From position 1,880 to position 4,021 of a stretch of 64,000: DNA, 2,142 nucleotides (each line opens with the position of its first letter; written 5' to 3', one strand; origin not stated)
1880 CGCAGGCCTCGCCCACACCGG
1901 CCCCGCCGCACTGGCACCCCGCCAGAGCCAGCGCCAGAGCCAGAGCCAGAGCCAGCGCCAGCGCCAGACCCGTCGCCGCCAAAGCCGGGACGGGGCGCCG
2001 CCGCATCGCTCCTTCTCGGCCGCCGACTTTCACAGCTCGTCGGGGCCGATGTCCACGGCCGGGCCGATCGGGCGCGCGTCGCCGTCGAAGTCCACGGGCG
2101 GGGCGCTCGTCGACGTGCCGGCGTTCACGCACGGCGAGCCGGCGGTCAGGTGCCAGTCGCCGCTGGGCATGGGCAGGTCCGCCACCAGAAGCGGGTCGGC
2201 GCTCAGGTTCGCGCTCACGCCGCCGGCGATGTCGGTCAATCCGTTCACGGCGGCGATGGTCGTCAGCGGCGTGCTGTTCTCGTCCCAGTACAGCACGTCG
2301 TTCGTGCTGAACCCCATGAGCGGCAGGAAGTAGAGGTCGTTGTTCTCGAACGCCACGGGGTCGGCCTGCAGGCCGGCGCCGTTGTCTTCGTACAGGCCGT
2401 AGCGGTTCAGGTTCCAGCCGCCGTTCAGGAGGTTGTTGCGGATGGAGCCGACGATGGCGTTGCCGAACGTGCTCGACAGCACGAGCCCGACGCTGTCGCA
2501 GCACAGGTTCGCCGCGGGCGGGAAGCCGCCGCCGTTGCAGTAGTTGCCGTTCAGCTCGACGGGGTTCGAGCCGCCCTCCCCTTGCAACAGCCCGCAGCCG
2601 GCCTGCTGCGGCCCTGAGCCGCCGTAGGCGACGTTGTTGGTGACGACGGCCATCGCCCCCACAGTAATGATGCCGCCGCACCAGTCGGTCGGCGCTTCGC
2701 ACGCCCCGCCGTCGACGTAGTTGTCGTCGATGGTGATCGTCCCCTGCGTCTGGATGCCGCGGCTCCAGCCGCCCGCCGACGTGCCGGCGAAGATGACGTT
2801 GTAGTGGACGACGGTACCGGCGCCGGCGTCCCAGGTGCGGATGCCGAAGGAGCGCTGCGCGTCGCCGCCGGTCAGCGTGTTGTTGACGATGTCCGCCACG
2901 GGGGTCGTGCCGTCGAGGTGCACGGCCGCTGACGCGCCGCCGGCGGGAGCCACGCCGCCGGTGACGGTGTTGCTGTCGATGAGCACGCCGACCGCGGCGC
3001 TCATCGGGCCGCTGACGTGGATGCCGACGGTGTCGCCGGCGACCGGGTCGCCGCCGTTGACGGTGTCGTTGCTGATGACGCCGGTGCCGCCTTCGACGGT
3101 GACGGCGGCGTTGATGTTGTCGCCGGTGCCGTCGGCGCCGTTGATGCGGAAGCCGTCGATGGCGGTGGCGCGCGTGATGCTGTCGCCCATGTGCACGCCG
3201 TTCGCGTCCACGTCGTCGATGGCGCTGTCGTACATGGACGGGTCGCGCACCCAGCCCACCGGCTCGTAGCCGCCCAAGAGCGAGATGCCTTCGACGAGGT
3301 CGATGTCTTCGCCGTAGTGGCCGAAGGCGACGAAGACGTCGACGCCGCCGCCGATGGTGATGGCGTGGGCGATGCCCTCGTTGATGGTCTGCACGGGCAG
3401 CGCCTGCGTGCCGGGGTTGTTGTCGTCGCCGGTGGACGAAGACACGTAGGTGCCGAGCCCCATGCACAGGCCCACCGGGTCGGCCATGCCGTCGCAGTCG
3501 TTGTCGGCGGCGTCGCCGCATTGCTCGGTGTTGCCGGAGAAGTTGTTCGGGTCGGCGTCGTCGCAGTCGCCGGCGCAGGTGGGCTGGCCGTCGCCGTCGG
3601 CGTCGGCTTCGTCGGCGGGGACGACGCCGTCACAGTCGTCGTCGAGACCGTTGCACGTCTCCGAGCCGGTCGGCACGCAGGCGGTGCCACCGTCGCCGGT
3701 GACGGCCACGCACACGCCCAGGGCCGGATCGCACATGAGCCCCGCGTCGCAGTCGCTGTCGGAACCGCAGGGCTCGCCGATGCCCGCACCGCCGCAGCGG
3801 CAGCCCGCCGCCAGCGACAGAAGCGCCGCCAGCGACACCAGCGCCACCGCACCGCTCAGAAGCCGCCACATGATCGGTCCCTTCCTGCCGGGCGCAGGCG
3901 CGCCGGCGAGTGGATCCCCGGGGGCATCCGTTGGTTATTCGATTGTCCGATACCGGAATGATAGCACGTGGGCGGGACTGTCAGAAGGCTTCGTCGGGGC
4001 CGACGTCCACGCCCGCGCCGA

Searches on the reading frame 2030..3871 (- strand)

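Call 62: search_protein_families(library=pfam, proteins=[window:2030-3871:-], max_evalue=0.0001)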
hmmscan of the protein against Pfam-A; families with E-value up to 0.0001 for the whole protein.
window:2030-3871:- (613 aa): 1 family
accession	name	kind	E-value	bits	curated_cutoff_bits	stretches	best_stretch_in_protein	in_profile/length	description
PF11617.13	Cu-binding_MopE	-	1.8e-08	34.9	27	1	102-131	1-29/30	Putative metal-binding motif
